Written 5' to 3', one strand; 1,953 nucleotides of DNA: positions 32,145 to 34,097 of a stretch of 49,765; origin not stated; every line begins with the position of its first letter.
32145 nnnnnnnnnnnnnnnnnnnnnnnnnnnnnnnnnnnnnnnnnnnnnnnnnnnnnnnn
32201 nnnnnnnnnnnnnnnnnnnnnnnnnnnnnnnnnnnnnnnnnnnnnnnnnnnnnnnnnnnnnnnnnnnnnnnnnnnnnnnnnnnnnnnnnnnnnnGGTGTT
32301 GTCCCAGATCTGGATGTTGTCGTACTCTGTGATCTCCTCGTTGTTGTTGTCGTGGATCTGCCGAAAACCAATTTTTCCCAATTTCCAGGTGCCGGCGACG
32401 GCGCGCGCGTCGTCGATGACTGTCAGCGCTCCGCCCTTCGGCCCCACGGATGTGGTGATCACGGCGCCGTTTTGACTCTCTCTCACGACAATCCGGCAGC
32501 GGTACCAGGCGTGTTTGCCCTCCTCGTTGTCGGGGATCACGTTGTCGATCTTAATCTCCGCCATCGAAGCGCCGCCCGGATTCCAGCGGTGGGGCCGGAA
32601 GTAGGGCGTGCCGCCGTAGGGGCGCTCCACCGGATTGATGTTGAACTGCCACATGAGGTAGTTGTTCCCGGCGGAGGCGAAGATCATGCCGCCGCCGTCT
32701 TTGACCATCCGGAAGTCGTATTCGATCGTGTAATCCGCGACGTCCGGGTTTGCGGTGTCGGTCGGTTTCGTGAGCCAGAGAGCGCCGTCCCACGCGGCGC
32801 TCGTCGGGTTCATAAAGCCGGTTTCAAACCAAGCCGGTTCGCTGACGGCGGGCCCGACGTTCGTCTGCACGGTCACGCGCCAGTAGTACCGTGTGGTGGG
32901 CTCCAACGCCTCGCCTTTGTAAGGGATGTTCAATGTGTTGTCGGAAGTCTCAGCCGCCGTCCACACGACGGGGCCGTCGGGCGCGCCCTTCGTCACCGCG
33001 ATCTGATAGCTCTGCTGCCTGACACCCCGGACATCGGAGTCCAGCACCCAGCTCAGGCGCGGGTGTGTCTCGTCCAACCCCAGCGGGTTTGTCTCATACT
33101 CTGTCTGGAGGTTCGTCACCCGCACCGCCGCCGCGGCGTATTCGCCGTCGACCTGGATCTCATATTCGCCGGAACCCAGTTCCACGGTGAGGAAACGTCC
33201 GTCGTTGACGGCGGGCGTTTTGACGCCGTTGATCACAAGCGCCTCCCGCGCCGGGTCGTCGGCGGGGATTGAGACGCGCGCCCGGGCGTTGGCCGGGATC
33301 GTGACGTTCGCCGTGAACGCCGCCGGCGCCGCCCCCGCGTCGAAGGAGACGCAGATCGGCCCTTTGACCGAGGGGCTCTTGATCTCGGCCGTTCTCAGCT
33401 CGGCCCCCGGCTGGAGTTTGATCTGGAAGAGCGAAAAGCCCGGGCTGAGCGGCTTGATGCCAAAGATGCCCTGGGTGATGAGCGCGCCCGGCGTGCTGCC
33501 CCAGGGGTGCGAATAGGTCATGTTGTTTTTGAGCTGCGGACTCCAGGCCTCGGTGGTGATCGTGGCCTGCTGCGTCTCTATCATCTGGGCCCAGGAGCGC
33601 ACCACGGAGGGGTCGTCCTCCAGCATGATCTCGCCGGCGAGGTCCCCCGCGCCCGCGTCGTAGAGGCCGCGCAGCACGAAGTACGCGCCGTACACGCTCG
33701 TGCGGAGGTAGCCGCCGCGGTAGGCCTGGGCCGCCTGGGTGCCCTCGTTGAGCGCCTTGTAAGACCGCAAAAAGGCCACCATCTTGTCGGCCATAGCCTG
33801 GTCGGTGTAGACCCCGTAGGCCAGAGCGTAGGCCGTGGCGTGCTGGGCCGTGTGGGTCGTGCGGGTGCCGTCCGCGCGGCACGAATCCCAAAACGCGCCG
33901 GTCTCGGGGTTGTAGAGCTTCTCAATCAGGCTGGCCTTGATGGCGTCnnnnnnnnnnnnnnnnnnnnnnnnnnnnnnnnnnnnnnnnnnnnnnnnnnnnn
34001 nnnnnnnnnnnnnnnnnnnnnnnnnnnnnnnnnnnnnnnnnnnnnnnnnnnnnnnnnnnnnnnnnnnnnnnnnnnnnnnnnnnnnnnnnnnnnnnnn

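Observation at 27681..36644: A single 2,987-codon ORF fuses two complete, non-identical GH78 rhamnosidase units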

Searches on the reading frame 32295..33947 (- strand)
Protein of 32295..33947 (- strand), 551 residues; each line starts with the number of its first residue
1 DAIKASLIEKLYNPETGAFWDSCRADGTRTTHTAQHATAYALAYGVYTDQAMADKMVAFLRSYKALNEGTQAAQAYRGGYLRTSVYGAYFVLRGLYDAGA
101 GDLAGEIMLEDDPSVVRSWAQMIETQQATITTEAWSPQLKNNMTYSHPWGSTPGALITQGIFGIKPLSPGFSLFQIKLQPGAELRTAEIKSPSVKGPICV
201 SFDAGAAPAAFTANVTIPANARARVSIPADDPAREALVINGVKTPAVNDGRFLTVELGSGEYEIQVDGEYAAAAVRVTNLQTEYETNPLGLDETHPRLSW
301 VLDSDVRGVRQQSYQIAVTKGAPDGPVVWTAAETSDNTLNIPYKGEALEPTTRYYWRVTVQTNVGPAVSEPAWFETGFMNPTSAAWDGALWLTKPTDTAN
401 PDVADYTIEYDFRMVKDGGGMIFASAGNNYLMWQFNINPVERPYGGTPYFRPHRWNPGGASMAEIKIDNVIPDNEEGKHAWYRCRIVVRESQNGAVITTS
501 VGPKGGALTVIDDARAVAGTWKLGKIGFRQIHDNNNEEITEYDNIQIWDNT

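Call 36: find_related_loci(query=window:32295-33947:-, collection=genome_contigs, flank=6000)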
Query window:32295-33947:- (551 aa) in genome_contigs; peptide patterns used: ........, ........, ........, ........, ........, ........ (x = any residue, [..] = any of these).
38 stretches matched a pattern; 7 encode a relative of the query (tblastn E <= 1e-3); 7 distinct loci.
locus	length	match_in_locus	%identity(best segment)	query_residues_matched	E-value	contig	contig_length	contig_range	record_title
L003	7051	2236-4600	91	1-551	1e-162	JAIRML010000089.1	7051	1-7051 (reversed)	MAG: Oscillospiraceae bacterium isolate Cd354_bin102 k119_564594, whole genome shotgun sequence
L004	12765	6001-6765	60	3-265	4e-92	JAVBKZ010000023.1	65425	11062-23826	MAG: Bacteroidales bacterium isolate EPI_MAG_00010 c_000012449958, whole genome shotgun sequence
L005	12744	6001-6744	41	3-269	1e-54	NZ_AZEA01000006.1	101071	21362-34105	Lentilactobacillus sunkii DSM 19904 Scaffold6, whole genome shotgun sequence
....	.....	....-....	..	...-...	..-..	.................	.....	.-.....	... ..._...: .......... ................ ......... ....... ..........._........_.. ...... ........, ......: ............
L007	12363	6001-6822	34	3-299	3e-36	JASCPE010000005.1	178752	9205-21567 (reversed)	Microbacteriaceae bacterium PS02070 NODE_5_length_178752_cov_24.341593, whole genome shotgun sequence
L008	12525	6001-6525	33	277-458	3e-16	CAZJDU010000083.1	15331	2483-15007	MAG TPA_asm: uncultured Nocardioides sp. isolate SRP321284_co1_160 genome assembly, contig: NODE_4727_length_15331_cov_4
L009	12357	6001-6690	33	1-256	7e-35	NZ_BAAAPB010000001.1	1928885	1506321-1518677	Nocardioides panacihumi strain JCM 15309 sequence01, whole genome shotgun sequence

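Call 37: find_related_loci(query=window:32295-33947:-, collection=metagenome_contigs, flank=6000)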
Query window:32295-33947:- (551 aa) in metagenome_contigs; peptide patterns used: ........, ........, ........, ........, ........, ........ (x = any residue, [..] = any of these).
48 stretches matched a pattern, but none encodes a relative of the query by tblastn (E <= 1e-3).
